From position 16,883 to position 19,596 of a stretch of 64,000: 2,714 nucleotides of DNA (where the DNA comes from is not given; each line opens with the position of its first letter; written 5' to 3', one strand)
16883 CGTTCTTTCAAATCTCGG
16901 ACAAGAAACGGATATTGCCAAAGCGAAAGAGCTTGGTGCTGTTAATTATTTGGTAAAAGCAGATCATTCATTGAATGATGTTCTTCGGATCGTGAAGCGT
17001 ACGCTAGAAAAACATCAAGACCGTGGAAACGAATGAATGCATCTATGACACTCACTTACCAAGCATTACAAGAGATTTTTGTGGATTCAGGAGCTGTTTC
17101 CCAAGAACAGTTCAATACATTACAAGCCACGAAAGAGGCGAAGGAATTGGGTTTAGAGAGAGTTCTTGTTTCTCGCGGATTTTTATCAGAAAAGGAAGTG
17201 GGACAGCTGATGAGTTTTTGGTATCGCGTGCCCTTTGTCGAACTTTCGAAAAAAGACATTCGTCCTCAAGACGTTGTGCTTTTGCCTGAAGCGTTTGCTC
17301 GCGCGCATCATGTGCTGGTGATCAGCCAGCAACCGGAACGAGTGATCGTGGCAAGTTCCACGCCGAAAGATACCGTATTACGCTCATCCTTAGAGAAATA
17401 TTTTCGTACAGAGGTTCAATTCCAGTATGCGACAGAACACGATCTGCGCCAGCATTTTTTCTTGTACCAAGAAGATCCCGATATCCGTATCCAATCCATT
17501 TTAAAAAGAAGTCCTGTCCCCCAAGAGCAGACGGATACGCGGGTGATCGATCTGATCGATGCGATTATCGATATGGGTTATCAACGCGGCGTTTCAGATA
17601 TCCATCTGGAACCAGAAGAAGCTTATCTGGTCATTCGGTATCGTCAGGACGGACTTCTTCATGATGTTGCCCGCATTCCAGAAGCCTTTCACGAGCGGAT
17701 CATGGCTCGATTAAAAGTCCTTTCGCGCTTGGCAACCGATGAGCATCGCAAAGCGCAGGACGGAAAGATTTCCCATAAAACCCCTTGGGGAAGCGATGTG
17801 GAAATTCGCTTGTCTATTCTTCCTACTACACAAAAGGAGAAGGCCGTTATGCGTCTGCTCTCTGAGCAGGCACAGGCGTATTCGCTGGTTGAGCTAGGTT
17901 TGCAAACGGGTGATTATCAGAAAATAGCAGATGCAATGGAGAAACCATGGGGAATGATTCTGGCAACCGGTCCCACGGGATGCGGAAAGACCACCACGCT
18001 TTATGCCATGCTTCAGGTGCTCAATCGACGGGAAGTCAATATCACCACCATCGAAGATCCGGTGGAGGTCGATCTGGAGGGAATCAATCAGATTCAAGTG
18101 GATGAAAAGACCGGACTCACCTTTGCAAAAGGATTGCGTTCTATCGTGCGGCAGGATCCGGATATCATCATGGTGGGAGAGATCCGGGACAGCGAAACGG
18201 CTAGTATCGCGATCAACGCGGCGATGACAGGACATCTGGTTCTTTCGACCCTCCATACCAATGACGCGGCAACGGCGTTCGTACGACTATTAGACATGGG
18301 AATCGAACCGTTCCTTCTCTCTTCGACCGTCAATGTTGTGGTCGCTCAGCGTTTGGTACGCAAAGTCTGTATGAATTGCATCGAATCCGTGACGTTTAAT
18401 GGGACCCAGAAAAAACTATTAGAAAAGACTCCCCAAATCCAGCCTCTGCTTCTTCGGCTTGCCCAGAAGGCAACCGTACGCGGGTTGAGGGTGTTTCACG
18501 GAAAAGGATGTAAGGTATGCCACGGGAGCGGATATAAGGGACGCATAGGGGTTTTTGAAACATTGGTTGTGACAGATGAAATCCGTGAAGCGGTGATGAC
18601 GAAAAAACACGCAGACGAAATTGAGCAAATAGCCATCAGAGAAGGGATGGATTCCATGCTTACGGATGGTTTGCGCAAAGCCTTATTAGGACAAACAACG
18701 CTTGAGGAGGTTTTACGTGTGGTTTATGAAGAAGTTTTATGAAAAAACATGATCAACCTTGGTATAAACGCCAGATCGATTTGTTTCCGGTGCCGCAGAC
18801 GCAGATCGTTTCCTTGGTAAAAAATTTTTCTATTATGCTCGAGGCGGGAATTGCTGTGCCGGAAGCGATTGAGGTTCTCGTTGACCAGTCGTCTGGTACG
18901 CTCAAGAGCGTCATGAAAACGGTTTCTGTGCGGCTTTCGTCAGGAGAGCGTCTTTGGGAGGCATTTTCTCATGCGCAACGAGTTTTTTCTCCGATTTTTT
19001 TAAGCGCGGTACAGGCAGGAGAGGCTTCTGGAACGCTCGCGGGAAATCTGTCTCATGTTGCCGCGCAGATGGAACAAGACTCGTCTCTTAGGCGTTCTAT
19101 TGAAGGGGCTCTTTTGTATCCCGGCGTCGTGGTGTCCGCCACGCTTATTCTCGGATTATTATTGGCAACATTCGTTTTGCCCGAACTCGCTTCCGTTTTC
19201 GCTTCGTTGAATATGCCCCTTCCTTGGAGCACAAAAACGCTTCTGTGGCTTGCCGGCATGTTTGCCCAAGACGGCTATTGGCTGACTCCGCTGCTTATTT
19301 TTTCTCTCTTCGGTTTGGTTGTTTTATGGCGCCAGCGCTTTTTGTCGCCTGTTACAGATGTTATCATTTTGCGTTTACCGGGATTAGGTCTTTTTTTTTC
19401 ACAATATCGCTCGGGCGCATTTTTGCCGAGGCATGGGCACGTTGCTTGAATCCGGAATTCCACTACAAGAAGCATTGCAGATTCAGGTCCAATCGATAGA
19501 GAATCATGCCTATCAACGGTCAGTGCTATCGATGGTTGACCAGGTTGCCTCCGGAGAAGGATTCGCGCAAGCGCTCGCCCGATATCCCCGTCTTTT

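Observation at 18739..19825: pilC split by a +1 frameshift in a T9 tract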

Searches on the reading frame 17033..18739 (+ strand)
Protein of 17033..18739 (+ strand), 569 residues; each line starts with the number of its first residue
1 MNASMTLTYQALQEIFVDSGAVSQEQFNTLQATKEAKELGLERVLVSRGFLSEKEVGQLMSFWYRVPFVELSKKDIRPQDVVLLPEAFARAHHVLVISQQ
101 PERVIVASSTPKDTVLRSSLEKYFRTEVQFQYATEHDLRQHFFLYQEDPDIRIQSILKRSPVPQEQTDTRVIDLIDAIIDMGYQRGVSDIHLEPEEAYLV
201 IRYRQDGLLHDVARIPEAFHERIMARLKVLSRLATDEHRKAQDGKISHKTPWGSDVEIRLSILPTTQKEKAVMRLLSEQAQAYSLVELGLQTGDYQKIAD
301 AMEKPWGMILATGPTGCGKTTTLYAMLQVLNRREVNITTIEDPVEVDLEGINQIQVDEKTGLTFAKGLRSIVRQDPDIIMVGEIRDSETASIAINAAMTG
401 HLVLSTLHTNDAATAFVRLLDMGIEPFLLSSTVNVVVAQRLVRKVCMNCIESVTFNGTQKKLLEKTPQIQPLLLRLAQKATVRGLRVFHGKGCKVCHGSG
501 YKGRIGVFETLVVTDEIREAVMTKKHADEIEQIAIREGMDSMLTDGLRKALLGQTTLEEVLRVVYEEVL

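Call 5: search_protein_families(library=pfam, proteins=[window:17033-18739:+], max_evalue=0.01)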
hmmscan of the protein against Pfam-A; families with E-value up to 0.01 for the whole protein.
window:17033-18739:+ (569 aa): 4 families
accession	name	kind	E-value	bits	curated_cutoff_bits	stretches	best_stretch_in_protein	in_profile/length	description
PF00437.27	T2SSE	-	2.8e-124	415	24.9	1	165-562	2-370/370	Type II/IV secretion system protein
PF05157.20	MshEN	-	5.7e-12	45.9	23.1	1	64-142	1-80/90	MshEN domain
PF13401.12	AAA_22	-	0.0041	17.9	27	0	307-346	6-45/130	AAA domain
PF03205.20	MobB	-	0.0051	17.1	26.6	0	312-341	5-34/133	Molybdopterin guanine dinucleotide synthesis protein B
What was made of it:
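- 17033..18742 (+): pilB-type assembly ATPase; its stop overlaps the pilC start (ATGA). PF00437 E 2.8e-124 and MshEN (call 5).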

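Call 52: search_protein_families(library=ncbifam, proteins=[window:17033-18739:+], max_evalue=0.00001)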
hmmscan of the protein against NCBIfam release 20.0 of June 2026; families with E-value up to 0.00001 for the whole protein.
window:17033-18739:+ (569 aa): 19 families
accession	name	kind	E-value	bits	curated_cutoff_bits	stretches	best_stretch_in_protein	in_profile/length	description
TIGR02538.1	type_IV_pilB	equivalog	6.7e-152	507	675.65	1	12-565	2-563/564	type IV-A pilus assembly ATPase PilB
TIGR02533.1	type_II_gspE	equivalog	1.4e-147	492.3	630.25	1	83-563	3-485/486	type II secretion system ATPase GspE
NF007755.0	PRK10436.1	equivalog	2.5e-129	432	617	1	88-564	13-459/465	type II secretion system protein GspE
NF053534.1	T4PilAsmATPsTfpB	equivalog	3.4e-128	428.6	850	1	83-564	96-582/584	type IV pilus assembly ATPase TfpB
NF041000.1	ATPase_ComGA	equivalog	1.7e-75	253.4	300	1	177-443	2-266/267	competence type IV pilus ATPase ComGA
TIGR01420.1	pilT_fam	subfamily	1.7e-50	172.2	319.1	1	175-444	2-270/343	PilT/PilU family type 4a pilus ATPase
TIGR02525.1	plasmid_TraJ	equivalog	3.9e-24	85.3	368.3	1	297-423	140-273/372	plasmid transfer ATPase TraJ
TIGR02524.1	dot_icm_DotB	equivalog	1.5e-18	67.2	463.3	1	297-442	125-279/358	Dot/Icm type IV secretion system ATPase DotB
NF058587.1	archaellum_moto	equivalog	4.9e-17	61.9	550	1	309-444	278-419/527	archaellum flagellar ATPase motor FlaI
TIGR02782.1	TrbB_P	equivalog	3.3e-15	56.2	304.55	1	296-422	127-255/303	P-type conjugative transfer ATPase TrbB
TIGR02788.1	VirB11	equivalog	1.1e-14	54.2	249.95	1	308-423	146-266/308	P-type DNA transfer ATPase VirB11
TIGR03819.1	heli_sec_ATPase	hypoth_equivalog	4e-13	49.3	373.15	1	223-432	99-310/340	TadA family conjugal transfer-associated ATPase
NF010407.0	PRK13833.1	subfamily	4.9e-13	49.2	499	1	296-422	135-262/323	conjugal transfer protein TrbB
NF010469.0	PRK13894.1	subfamily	1.3e-12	47.7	508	1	286-420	129-265/320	conjugal transfer ATPase TrbB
NF012033.0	PRK15489.1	equivalog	2.8e-09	35.7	537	1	5-150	486-631/703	glycosyl transferase family protein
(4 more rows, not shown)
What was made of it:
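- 17033..18742 (+): Best NCBIfam match is TIGR02538 PilB at 507 bits, below the equivalog cut-off (call 52).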

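Call 54: list_cluster_members(proteins=[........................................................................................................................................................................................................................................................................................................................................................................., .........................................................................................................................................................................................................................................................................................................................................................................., window:17033-18739:+, window:19822-20256:+])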
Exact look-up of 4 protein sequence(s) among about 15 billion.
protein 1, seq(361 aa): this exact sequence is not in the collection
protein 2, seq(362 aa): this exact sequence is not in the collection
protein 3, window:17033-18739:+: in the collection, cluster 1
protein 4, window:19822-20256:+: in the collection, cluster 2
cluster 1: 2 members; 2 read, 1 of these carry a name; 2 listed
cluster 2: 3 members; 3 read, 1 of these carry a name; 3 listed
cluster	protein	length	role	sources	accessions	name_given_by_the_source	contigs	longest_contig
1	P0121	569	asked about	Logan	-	-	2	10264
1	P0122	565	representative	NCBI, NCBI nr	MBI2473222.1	type II/IV secretion system protein [Candidatus Uhrbacteria bacterium]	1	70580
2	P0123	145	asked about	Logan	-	-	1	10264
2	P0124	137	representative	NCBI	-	-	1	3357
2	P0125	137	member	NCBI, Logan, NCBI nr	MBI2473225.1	type II secretion system protein [Candidatus Uhrbacteria bacterium]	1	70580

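Call 55: find_encoding_contigs(protein=window:17033-18739:+, flank=4000, max_places=10)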
Protein window:17033-18739:+ (569 aa): 2 contigs read that carry it; 2 places shown.
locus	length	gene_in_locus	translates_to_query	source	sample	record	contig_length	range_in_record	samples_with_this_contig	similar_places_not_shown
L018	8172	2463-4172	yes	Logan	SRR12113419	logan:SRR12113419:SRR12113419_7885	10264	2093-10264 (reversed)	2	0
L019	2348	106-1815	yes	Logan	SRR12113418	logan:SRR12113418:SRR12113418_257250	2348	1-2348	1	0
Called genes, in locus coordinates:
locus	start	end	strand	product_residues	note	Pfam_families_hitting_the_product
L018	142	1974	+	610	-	PF00512:HisKA, PF02518:HATPase_c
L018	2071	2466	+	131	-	PF00072:Response_reg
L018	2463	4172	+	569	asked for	PF05157:MshEN, PF00437:T2SSE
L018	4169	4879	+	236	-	PF00482:T2SSF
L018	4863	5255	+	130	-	PF00482:T2SSF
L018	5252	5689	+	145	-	PF07963:N_methyl (weak)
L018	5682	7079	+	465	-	PF07963:N_methyl (weak), PF08309:LVIVD (faint)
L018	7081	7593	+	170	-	PF07963:N_methyl (faint)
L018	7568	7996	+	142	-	-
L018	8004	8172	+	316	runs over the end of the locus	-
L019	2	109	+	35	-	?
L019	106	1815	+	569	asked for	PF05157:MshEN, PF00437:T2SSE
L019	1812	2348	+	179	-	?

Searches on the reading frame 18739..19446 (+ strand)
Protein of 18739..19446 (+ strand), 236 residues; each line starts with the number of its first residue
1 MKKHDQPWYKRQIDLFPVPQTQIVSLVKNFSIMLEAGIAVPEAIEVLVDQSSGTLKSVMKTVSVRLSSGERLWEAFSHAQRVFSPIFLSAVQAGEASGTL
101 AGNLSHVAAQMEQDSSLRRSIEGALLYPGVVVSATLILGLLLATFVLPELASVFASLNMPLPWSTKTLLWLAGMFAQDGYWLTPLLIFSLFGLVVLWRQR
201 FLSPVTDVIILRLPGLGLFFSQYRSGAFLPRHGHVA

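Call 5: search_protein_families(library=pfam, proteins=[window:18739-19446:+], max_evalue=0.01)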
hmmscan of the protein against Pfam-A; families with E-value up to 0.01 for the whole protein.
window:18739-19446:+ (236 aa): 1 family
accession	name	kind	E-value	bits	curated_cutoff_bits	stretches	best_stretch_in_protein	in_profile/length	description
PF00482.28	T2SSF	-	2.7e-22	79.5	25.2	1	28-148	3-125/125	Type II secretion system (T2SS), protein F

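Call 8: list_cluster_members(proteins=[window:18739-19446:+, window:19433-19822:+, P0003])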
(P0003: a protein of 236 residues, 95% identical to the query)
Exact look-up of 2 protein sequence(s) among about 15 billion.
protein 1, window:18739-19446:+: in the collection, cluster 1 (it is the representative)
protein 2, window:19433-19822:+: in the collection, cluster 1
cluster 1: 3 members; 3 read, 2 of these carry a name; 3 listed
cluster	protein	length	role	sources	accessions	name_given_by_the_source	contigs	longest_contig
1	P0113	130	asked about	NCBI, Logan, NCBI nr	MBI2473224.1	type II secretion system F family protein [Candidatus Uhrbacteria bacterium]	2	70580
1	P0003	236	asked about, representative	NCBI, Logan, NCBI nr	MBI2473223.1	type II secretion system F family protein [Candidatus Uhrbacteria bacterium]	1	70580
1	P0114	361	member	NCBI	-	-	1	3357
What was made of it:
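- On Phase-variable contingency locus (simple-sequence-repeat switch): No T8 allele of this strain has been assembled anywhere (calls 8, 54).
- The T8 version of this exact strain's protein is absent from the 15-billion-protein collection (calls 8, 54), so reversibility is unproven. pN/pS in piece A (0.53; 8 non-synonymous and 5 synonymous changes) is higher than in pilB (0.11). No within-sample T8 allele of this strain has been assembled (calls 8, 54).
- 18739..19449 (+): pilC piece A: first T2SSF domain plus TM1 and TM2. Native sequence runs to F220 (19398), followed by a 16-aa out-of-frame tail and a TGA stop. Deposited as MBI2473223.1 (call 8).
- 19400..19825 (+): pilC piece B reading frame: second T2SSF domain plus TM3. 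The mechanical ORF starts at ATG 19433 (residue M232). Codons 19400-19432 encode residues 221-231 and are not in either ORF product. Deposited as MBI2473224.1 (call 8).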

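Call 10: find_encoding_contigs(protein=P0114, flank=5000, max_places=10)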
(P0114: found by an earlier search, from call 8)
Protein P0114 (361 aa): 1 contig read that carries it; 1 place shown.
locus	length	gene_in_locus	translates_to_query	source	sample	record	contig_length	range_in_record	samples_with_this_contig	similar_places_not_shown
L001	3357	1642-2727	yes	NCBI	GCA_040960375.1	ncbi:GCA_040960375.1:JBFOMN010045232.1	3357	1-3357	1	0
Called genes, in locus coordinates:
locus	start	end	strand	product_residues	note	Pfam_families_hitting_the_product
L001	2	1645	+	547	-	?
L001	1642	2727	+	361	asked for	PF00482:T2SSF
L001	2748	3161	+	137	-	-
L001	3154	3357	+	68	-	?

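Call 23: find_encoding_contigs(protein=P0113, flank=3000, max_places=10)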
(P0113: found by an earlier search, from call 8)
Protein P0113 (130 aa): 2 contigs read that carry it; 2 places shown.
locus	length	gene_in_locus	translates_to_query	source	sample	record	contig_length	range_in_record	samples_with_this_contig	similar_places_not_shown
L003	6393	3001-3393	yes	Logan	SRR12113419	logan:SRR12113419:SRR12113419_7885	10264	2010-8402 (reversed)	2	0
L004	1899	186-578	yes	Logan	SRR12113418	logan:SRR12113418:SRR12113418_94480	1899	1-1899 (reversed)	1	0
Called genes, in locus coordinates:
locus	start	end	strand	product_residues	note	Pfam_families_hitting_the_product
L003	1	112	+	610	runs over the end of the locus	PF00512:HisKA, PF02518:HATPase_c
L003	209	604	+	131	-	PF00072:Response_reg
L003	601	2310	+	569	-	PF05157:MshEN, PF00437:T2SSE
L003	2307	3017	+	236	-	PF00482:T2SSF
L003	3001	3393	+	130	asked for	PF00482:T2SSF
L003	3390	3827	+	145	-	PF07963:N_methyl (weak)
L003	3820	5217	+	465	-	PF07963:N_methyl (weak), PF08309:LVIVD (faint)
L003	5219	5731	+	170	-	PF07963:N_methyl (faint)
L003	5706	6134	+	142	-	-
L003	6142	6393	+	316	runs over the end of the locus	-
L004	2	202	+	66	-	?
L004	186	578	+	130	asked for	PF00482:T2SSF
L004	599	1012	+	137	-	-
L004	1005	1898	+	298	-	?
